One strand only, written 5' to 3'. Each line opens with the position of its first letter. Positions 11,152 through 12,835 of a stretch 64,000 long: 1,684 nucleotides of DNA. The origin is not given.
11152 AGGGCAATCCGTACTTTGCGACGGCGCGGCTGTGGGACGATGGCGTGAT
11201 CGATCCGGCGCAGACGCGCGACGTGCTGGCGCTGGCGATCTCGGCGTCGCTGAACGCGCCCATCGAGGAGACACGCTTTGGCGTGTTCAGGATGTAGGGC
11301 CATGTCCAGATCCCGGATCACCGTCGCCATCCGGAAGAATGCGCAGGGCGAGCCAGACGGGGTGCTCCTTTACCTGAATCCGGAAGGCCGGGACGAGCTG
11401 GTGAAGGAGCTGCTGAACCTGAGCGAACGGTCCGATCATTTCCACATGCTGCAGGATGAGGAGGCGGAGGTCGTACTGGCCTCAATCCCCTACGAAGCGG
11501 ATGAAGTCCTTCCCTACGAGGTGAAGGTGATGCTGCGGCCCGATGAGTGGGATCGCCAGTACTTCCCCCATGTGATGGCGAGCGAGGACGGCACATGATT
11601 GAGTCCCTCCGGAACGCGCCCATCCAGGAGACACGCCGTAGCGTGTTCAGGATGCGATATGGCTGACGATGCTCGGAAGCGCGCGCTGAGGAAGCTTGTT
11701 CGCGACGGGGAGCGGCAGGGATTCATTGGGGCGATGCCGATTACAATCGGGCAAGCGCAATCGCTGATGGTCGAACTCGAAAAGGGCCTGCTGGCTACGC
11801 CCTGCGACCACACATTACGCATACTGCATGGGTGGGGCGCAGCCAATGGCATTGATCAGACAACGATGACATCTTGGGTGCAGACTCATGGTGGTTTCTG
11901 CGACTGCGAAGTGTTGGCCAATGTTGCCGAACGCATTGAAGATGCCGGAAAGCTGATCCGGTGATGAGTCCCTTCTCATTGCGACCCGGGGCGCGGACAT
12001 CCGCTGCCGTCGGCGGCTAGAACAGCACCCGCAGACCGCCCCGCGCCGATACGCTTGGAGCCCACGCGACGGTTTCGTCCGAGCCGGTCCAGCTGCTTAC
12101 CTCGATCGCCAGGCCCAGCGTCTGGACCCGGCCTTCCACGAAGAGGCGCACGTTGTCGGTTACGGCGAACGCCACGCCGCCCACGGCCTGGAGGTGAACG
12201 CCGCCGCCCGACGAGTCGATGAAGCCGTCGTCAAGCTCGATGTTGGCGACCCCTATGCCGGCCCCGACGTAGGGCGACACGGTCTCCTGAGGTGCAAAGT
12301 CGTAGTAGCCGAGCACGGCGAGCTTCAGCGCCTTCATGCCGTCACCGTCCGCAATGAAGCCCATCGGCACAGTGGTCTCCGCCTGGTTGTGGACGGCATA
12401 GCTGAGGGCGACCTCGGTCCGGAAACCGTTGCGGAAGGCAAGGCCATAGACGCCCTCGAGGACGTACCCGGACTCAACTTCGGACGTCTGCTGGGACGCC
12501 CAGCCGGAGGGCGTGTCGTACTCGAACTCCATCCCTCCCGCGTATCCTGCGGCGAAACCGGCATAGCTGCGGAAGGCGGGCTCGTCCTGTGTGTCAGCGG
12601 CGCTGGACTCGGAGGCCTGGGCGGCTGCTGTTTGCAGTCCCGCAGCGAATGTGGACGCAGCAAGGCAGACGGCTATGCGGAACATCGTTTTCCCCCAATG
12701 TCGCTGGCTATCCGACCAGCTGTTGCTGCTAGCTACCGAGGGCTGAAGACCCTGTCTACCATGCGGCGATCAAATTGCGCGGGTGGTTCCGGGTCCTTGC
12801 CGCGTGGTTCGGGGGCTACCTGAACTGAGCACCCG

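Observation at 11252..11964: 43-bp duplication of the mccB 3' end flanking an inserted ORF, a footprint of the insertion mechanism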

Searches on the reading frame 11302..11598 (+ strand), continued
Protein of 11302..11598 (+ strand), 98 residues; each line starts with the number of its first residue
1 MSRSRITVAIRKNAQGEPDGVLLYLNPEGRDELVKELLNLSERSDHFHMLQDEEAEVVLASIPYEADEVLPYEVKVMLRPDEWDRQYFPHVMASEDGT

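Call 62: predict_structure(alignment_id=A1)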
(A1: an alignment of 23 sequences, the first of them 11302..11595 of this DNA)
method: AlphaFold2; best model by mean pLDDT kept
length: 98 residues; sequences in the alignment: 23
mean_pLDDT: 91.3   pTM: 0.75
mean pLDDT of the five models: 91.3, 91.3, 89.3, 88.9, 87.8
residues with pLDDT >= 90: 78; 70-90: 15; 50-70: 4; < 50: 1
segments of 3 or more residues with pLDDT < 50: none
pLDDT, mean of each block of 10 residues (from residue 1): 92 93 97 97 93 90 92 94 92 70
secondary structure, 60 per line:
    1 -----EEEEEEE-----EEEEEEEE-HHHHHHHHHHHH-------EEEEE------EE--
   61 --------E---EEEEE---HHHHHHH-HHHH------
elements in order: E6-12 E18-25 H27-38 E46-50 E73-77 H81-87 H89-92

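Call 70: search_protein_families(library=pfam, proteins=[L119:821-1291:+, L090:3881-4381:+, L095:254-613:+, L095:906-1445:+, L095:1496-1723:-, L113:1213-2199:+, L110:764-1321:+, L179:1235-2032:+], max_evalue=0.001)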
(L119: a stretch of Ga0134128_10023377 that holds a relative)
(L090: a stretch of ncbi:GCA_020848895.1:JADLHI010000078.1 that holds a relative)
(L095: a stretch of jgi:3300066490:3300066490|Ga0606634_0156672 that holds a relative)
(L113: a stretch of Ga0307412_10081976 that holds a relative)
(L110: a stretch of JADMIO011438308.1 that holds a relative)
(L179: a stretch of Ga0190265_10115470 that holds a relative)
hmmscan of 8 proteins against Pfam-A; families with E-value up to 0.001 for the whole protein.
L119:821-1291:+ (157 aa): 1 family
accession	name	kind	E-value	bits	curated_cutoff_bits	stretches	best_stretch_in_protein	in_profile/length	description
PF13577.12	SnoaL_4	-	7.6e-05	23.2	24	1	59-142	33-122/126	SnoaL-like domain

L090:3881-4381:+ (167 aa): 0 families

L095:254-613:+ (120 aa): 0 families

L095:906-1445:+ (180 aa): 1 family
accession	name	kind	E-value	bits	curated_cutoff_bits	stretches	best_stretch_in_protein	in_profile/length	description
PF00857.26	Isochorismatase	-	4.9e-35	121.6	27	1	4-177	1-175/175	Isochorismatase domain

L095:1496-1723:- (76 aa): 0 families

L113:1213-2199:+ (329 aa): 2 families
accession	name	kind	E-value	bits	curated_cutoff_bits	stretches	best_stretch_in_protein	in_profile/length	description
PF06968.18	BATS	-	2e-27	95.6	22.2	1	219-314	1-88/88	Biotin and Thiamin Synthesis associated domain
PF04055.27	Radical_SAM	-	1.2e-21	78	29.5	1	47-206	2-164/166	Radical SAM superfamily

L110:764-1321:+ (186 aa): 0 families

L179:1235-2032:+ (266 aa): 1 family
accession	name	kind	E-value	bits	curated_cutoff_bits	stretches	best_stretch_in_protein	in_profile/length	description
PF13191.12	AAA_16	-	0.00047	21.1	32.6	0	7-54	10-55/167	AAA ATPase domain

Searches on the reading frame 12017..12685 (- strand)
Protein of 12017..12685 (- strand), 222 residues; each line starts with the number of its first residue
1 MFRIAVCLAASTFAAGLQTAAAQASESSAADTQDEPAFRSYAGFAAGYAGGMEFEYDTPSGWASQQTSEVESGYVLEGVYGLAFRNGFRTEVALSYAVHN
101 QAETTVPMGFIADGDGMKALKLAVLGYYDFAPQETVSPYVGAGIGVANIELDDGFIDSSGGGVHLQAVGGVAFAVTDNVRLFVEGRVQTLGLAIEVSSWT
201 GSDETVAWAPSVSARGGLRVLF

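Call 3: search_protein_families(library=pfam, proteins=[window:12017-12685:-], max_evalue=0.01)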
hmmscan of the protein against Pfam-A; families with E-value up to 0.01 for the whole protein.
window:12017-12685:- (222 aa): 3 families
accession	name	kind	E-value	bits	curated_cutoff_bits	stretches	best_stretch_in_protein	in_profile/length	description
PF13505.12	OMP_b-brl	-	1.6e-07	32.1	28.7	1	21-181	15-146/175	Outer membrane protein beta-barrel domain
PF01617.23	Surface_Ag_2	-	7.2e-06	26.1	22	1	101-186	117-199/247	Surface antigen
PF02462.21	Opacity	-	6.2e-05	23.5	21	1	91-191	9-106/126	Opacity family porin protein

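Call 34: find_homologous_proteins(query=window:12017-12685:-, max_evalue=1e-10)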
Query window:12017-12685:- (222 aa): 2 proteins with E <= 1e-10 among 672 candidates.
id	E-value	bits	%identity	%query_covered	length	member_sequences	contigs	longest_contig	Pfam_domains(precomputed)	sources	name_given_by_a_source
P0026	6.5e-138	475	100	100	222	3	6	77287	PF01617.25,PF13505.13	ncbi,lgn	-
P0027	1.5e-120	418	87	100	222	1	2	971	PF13505.13,PF02462.21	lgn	-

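Call 35: find_encoding_contigs(protein=P0027, flank=6000, max_places=4)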
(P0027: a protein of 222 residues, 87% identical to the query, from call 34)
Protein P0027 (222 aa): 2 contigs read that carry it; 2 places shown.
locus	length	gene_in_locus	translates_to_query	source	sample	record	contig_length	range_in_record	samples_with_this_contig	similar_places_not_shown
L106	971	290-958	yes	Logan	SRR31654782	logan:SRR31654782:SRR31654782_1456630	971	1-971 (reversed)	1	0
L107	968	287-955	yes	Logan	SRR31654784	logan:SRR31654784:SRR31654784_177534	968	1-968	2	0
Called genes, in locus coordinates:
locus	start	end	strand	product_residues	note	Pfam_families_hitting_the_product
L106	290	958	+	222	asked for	PF13505:OMP_b-brl, PF02462:Opacity (faint)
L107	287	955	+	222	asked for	PF13505:OMP_b-brl, PF02462:Opacity (faint)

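Call 50: search_protein_families(library=ncbifam, proteins=[window:12017-12685:-], max_evalue=0.01)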
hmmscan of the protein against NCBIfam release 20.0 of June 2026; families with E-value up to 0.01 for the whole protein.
window:12017-12685:- (222 aa): 0 families
